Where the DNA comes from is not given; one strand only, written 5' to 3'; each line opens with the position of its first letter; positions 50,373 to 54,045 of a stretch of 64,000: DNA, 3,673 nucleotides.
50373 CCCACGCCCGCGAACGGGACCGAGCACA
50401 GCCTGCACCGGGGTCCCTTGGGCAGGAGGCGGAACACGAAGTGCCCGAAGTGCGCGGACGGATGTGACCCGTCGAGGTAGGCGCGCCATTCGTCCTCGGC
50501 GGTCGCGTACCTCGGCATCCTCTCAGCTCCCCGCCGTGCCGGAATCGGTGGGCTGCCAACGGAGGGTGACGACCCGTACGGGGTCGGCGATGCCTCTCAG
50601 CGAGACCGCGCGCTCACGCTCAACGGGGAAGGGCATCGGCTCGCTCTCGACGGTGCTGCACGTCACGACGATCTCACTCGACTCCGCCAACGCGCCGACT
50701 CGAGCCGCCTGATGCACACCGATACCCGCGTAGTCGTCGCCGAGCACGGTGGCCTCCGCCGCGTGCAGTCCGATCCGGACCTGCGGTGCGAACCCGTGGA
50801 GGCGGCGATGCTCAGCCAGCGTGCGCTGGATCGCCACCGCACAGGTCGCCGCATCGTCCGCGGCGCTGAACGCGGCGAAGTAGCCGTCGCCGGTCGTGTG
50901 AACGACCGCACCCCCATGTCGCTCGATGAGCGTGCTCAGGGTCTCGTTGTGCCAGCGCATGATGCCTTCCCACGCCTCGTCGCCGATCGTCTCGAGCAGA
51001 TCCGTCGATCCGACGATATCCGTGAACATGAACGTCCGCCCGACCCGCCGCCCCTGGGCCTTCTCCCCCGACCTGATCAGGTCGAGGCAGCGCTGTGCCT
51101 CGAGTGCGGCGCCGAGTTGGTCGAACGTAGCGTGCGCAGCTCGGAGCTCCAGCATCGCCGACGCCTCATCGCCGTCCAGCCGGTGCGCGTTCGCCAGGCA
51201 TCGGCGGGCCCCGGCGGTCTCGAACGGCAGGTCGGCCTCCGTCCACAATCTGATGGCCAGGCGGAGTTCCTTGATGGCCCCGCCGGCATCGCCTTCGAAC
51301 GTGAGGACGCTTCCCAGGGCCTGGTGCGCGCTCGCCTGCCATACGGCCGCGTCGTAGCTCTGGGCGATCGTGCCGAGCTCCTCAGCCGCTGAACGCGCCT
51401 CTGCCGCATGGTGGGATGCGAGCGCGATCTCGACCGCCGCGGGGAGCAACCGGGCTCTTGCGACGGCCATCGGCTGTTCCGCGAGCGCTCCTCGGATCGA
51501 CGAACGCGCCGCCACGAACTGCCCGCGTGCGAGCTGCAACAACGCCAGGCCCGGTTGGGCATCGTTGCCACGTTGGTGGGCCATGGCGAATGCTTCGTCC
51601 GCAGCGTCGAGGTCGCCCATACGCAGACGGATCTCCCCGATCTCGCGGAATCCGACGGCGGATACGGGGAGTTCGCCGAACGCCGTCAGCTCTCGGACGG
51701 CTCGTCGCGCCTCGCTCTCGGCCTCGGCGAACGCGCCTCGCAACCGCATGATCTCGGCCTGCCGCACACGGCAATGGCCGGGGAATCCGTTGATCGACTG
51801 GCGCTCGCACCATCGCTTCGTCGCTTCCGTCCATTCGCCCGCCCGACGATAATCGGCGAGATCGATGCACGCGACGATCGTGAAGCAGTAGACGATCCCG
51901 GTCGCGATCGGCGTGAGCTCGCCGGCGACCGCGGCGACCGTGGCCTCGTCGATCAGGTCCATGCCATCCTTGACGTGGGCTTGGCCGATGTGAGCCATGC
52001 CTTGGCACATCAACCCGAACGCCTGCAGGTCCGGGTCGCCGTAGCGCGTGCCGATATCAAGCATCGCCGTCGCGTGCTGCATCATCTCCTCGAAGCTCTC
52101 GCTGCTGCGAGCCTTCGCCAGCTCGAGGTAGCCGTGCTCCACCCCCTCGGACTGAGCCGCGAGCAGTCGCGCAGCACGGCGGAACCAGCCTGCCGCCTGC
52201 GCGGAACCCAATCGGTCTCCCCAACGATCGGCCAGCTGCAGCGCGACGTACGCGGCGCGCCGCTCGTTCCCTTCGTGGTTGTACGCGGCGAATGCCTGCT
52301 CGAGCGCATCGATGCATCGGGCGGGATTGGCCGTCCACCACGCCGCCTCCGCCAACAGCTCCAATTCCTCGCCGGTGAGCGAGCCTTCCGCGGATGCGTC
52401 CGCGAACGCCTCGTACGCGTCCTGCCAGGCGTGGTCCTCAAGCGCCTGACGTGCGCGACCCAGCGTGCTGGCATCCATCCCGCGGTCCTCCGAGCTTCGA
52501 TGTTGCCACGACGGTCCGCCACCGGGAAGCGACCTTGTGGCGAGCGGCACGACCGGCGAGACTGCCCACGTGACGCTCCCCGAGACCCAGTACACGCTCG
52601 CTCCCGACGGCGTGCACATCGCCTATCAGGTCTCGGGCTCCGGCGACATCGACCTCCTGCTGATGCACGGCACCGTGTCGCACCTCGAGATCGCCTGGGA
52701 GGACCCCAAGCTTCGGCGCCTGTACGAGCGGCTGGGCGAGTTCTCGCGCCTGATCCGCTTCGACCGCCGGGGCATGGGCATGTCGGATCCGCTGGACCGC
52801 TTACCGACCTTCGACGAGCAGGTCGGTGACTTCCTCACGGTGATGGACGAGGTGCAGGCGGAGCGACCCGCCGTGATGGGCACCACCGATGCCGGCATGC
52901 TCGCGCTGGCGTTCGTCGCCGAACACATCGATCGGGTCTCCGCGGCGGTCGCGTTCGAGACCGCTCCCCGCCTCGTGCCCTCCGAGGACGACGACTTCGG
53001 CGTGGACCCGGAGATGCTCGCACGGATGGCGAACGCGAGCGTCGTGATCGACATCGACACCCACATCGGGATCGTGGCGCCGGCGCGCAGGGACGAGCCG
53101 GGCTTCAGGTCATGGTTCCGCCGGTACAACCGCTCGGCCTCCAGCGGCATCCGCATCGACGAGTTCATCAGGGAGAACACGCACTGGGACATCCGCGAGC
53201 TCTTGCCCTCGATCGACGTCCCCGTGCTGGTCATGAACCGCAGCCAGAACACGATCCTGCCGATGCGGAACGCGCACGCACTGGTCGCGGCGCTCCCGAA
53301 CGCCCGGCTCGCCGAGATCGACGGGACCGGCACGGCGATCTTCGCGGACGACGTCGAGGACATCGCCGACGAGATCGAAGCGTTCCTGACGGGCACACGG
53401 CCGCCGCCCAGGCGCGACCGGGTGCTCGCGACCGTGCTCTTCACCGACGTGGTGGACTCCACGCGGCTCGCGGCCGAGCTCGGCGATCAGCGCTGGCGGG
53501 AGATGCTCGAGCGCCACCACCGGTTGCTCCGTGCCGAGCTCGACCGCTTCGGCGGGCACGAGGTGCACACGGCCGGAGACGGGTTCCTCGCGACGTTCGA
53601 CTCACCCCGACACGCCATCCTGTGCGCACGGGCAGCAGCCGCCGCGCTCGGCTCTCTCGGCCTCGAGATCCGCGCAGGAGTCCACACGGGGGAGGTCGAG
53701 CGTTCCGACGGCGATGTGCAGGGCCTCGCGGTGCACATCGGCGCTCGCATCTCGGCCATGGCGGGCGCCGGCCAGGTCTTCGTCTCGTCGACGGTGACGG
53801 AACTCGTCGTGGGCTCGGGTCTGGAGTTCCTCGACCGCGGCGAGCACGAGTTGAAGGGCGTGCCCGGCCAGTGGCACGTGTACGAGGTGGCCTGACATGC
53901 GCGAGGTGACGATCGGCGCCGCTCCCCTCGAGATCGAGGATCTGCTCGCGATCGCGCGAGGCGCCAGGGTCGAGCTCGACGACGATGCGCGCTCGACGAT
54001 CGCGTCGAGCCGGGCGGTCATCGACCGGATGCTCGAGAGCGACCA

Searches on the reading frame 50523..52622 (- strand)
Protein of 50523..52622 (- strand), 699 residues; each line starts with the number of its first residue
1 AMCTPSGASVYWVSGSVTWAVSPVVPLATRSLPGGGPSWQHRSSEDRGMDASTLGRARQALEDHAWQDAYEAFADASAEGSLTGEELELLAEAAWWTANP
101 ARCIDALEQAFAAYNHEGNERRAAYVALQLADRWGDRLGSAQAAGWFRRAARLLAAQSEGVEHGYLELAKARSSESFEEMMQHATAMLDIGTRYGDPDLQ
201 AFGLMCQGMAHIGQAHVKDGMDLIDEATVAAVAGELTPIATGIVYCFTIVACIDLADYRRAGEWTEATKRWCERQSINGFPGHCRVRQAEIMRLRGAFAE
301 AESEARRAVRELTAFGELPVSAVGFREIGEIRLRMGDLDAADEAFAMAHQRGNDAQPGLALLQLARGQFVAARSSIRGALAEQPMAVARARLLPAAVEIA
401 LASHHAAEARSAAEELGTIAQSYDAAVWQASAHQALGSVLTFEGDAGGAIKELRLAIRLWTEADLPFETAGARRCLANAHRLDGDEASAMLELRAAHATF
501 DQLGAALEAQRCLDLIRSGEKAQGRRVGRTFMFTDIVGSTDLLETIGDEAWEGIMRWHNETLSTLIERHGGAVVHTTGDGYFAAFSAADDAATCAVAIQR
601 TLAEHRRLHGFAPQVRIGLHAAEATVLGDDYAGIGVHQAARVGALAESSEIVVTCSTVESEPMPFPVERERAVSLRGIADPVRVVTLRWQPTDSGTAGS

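Call 48: search_protein_families(library=pfam, proteins=[window:50523-52622:-], max_evalue=0.0001)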
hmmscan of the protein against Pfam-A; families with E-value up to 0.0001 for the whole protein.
window:50523-52622:- (699 aa): 1 family
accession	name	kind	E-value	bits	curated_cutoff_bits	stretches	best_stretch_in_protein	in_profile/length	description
PF00211.25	Guanylate_cyc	-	3.5e-08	33.7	21.9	1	530-677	10-172/183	Adenylate and Guanylate cyclase catalytic domain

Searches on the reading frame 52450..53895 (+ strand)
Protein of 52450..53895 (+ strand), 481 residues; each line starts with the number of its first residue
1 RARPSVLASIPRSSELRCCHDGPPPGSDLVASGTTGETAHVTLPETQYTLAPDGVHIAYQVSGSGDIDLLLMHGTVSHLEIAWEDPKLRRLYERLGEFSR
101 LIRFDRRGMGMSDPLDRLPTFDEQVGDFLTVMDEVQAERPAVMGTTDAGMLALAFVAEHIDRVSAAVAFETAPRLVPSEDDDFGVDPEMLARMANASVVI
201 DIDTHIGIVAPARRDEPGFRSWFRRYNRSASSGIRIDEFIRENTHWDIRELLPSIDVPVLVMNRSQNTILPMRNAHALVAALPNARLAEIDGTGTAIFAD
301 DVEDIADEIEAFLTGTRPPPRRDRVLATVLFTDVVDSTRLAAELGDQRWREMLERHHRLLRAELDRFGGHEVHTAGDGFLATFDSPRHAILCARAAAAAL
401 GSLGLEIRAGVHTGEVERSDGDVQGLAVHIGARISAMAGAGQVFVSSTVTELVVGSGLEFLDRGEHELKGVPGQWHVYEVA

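Call 48: search_protein_families(library=pfam, proteins=[window:52450-53895:+], max_evalue=0.0001)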
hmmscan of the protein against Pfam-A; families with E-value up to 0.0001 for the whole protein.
window:52450-53895:+ (481 aa): 2 families
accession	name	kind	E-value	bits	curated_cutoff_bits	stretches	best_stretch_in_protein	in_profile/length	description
PF00211.25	Guanylate_cyc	-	4.5e-13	49.6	21.9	1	327-478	9-179/183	Adenylate and Guanylate cyclase catalytic domain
PF00561.26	Abhydrolase_1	-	8.4e-09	35.9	25.8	0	100-182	29-114/245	alpha/beta hydrolase fold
